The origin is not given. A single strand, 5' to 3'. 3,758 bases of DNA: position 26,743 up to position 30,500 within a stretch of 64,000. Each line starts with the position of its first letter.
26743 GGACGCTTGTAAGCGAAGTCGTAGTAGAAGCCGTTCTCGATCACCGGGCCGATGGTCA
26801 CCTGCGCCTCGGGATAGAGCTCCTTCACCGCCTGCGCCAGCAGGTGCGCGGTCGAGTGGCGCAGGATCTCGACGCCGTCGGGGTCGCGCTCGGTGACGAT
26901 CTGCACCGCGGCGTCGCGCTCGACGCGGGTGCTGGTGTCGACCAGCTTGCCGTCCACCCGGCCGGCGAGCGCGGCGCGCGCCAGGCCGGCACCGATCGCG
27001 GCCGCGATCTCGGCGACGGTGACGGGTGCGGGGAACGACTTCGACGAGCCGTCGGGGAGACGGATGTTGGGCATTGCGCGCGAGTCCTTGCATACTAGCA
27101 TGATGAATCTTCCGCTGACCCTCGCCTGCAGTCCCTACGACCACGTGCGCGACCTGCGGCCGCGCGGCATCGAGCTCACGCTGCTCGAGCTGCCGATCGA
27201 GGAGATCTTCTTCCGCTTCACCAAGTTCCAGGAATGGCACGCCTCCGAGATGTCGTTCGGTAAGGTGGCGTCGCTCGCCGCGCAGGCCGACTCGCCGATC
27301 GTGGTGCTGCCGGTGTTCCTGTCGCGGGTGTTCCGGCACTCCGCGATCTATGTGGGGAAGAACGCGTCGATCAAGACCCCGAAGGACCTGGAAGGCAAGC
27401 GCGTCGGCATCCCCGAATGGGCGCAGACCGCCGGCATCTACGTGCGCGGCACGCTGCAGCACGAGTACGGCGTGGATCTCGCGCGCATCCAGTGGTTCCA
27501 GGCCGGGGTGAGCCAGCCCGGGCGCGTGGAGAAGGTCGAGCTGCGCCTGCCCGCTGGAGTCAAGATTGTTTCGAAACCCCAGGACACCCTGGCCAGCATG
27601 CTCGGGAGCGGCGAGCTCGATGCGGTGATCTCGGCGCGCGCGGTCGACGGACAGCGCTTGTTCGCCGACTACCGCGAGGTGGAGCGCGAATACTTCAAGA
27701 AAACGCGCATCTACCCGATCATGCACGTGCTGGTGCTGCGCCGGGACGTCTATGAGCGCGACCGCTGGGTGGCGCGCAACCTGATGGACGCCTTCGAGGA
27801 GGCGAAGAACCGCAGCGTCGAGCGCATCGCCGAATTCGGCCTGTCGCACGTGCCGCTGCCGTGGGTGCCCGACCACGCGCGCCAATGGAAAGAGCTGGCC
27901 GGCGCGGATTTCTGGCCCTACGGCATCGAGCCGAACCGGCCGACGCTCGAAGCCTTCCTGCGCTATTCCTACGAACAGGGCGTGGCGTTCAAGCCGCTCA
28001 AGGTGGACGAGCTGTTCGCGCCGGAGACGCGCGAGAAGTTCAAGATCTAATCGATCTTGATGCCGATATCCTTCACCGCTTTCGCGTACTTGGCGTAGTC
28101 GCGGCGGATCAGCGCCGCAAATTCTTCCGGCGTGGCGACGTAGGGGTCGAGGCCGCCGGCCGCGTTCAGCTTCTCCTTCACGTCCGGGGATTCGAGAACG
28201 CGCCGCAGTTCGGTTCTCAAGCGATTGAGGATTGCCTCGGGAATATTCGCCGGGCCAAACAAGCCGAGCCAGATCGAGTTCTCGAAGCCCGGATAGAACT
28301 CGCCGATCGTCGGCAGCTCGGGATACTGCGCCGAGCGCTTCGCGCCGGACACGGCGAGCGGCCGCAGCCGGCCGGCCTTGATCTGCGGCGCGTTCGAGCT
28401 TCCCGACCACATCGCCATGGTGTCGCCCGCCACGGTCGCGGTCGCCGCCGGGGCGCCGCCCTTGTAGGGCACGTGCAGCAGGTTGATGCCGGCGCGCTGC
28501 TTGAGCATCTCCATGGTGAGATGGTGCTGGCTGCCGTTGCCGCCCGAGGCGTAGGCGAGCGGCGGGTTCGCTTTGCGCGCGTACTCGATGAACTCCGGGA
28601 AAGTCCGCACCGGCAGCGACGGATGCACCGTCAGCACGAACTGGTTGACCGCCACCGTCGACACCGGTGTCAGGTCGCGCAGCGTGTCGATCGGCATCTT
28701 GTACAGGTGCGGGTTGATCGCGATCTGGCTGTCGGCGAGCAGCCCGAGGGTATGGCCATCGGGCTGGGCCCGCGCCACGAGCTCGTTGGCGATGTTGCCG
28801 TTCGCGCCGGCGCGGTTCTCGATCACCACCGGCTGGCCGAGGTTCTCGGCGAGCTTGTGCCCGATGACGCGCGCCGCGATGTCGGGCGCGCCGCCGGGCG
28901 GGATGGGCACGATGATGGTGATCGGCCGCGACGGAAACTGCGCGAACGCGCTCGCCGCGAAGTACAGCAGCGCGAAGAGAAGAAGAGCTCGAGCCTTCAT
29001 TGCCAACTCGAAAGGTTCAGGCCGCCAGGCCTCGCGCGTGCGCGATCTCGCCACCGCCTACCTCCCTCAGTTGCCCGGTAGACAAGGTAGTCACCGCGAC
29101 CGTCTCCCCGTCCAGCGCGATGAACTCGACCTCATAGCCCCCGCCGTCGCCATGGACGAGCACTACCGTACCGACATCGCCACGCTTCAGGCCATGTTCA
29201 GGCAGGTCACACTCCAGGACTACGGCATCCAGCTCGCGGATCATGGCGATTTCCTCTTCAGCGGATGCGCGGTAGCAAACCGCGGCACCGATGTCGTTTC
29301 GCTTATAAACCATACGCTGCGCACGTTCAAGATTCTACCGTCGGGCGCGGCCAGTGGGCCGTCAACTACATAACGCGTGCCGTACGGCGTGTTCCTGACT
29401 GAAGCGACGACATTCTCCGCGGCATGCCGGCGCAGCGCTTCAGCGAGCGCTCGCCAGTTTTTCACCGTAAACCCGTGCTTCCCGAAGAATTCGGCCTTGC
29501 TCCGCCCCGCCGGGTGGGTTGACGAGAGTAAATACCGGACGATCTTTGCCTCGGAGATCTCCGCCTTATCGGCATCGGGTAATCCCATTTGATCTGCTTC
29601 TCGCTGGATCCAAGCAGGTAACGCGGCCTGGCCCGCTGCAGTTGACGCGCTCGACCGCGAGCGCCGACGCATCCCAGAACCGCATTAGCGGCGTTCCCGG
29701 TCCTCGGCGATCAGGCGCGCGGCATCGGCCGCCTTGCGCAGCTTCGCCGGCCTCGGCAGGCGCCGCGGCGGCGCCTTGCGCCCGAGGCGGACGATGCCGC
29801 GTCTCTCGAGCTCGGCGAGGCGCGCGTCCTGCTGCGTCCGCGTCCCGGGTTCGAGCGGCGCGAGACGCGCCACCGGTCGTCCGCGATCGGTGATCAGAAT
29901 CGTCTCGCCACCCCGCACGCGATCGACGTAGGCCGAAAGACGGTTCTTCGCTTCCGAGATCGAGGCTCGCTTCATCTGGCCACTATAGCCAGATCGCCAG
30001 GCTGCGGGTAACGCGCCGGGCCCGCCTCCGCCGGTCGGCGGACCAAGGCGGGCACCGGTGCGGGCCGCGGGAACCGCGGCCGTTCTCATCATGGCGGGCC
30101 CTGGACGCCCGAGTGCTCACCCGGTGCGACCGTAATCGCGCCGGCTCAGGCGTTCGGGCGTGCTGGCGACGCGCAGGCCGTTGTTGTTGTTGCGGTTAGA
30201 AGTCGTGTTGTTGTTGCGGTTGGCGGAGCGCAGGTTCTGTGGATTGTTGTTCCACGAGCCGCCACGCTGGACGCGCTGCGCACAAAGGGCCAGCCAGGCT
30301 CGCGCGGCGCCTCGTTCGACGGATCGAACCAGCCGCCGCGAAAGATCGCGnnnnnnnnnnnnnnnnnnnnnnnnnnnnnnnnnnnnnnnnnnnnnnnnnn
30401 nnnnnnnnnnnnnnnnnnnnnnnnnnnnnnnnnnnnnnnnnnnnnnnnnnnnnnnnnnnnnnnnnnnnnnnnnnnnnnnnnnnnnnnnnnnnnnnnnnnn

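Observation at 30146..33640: Complete diversity-generating retroelement (target/VR - avd - RT - TR) on the minus strand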

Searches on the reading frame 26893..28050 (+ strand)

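Call 73: search_protein_families(library=pfam, proteins=[window:26893-28050:+], max_evalue=1)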
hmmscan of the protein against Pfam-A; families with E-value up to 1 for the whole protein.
window:26893-28050:+ (385 aa): 2 families
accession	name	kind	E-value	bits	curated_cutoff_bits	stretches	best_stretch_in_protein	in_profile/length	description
PF09084.16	NMT1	-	9.8e-06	26.1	20.5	1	129-204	56-127/216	NMT1/THI5 like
PF12974.12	Phosphonate-bd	-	0.00041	20.2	27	1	146-199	83-136/242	ABC transporter, phosphonate, periplasmic substrate-binding protein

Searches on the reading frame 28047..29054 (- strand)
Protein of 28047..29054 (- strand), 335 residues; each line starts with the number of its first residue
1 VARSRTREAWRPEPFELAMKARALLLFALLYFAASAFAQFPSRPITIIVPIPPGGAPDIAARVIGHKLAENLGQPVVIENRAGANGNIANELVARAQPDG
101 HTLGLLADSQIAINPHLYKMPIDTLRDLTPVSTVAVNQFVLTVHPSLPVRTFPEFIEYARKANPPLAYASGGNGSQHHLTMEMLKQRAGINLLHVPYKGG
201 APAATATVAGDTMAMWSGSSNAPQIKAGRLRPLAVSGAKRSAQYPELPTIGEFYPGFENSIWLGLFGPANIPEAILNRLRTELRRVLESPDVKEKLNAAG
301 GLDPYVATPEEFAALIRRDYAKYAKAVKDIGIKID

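Call 5: search_protein_families(library=pfam, proteins=[window:28047-29054:-], max_evalue=0.01)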
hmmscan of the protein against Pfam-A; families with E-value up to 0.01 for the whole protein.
window:28047-29054:- (335 aa): 1 family
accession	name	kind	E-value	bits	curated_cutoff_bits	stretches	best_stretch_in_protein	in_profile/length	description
PF03401.19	TctC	-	1.3e-67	228.7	27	1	61-331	2-273/274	Tripartite tricarboxylate transporter family receptor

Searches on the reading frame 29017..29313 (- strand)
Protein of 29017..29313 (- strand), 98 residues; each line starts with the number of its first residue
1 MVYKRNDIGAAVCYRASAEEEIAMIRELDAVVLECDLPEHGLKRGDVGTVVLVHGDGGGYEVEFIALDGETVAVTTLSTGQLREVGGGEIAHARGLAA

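Call 5: search_protein_families(library=pfam, proteins=[window:29017-29313:-], max_evalue=0.01)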
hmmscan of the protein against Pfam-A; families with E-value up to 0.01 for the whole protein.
window:29017-29313:- (98 aa): 1 family
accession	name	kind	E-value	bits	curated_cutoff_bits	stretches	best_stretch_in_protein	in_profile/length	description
PF16277.11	DUF4926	-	1.5e-21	75.9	29.1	1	27-83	1-56/57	Domain of unknown function (DUF4926)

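Call 14: search_protein_families(library=ncbifam, proteins=[window:29017-29313:-], max_evalue=0.01)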
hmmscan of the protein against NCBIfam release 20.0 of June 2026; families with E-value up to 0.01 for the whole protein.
window:29017-29313:- (98 aa): 0 families

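Call 52: search_protein_families(library=padloc, proteins=[window:29017-29313:-], max_evalue=0.001)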
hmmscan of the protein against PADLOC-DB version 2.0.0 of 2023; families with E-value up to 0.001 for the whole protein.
window:29017-29313:- (98 aa): 0 families

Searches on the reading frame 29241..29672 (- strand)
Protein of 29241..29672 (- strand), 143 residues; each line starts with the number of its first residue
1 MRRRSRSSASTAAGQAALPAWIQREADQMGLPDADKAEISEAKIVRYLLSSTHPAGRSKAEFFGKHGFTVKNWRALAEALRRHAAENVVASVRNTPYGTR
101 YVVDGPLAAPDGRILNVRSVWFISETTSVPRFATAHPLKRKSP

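Call 5: search_protein_families(library=pfam, proteins=[window:29241-29672:-], max_evalue=0.01)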
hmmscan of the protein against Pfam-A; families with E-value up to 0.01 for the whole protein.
window:29241-29672:- (143 aa): 1 family
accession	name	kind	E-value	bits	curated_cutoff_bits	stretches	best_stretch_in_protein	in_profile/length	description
PF21814.2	DUF6883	-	8e-35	119.9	27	1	31-139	2-110/110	Domain of unknown function (DUF6883)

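Call 14: search_protein_families(library=ncbifam, proteins=[window:29241-29672:-], max_evalue=0.01)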
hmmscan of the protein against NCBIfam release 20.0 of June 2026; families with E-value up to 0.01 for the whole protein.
window:29241-29672:- (143 aa): 0 families

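Call 52: search_protein_families(library=padloc, proteins=[window:29241-29672:-], max_evalue=0.001)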
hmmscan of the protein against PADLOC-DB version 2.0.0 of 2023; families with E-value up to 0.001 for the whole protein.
window:29241-29672:- (143 aa): 0 families

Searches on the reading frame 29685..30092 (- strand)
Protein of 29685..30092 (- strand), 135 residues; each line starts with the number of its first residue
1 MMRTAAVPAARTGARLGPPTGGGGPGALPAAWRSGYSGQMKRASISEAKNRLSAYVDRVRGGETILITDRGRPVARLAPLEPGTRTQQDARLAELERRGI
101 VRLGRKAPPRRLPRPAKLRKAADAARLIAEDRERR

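Call 5: search_protein_families(library=pfam, proteins=[window:29685-30092:-], max_evalue=0.01)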
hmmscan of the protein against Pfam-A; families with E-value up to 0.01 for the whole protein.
window:29685-30092:- (135 aa): 1 family
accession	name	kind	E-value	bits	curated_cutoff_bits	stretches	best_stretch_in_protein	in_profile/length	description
PF02604.26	PhdYeFM_antitox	-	1.6e-12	47.4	29.8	1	40-97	1-59/74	Antitoxin Phd_YefM, type II toxin-antitoxin system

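Call 14: search_protein_families(library=ncbifam, proteins=[window:29685-30092:-], max_evalue=0.01)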
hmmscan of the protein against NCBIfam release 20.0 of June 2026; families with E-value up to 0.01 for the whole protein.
window:29685-30092:- (135 aa): 1 family
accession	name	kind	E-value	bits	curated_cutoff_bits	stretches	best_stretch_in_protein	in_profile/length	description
TIGR01552.1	phd_fam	subfamily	4.1e-11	42.1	20.8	1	44-92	3-51/53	type II toxin-antitoxin system prevent-host-death family antitoxin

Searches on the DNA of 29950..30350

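Call 60: search_rna_families(source=window, start=29950, end=30350, threshold=evalue, max_evalue=10)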
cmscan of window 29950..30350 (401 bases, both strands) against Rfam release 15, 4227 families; matches with E-value up to 10: 3.
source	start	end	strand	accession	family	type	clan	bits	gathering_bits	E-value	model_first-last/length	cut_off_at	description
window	30248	30321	+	RF00718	mir-431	Gene; miRNA;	-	18.3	70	1.7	1-86/86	no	mir-431 microRNA precursor family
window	30286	30350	+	RF02648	Cis90_sRNA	Gene; sRNA;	-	11.4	50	1.6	1-74/237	3'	Ruegeria cis90 sRNA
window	30025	30041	-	RF01149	sR10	Gene; snRNA; snoRNA; CD-box;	-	9.1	45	9.6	38-54/54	no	Small nucleolar RNA sR10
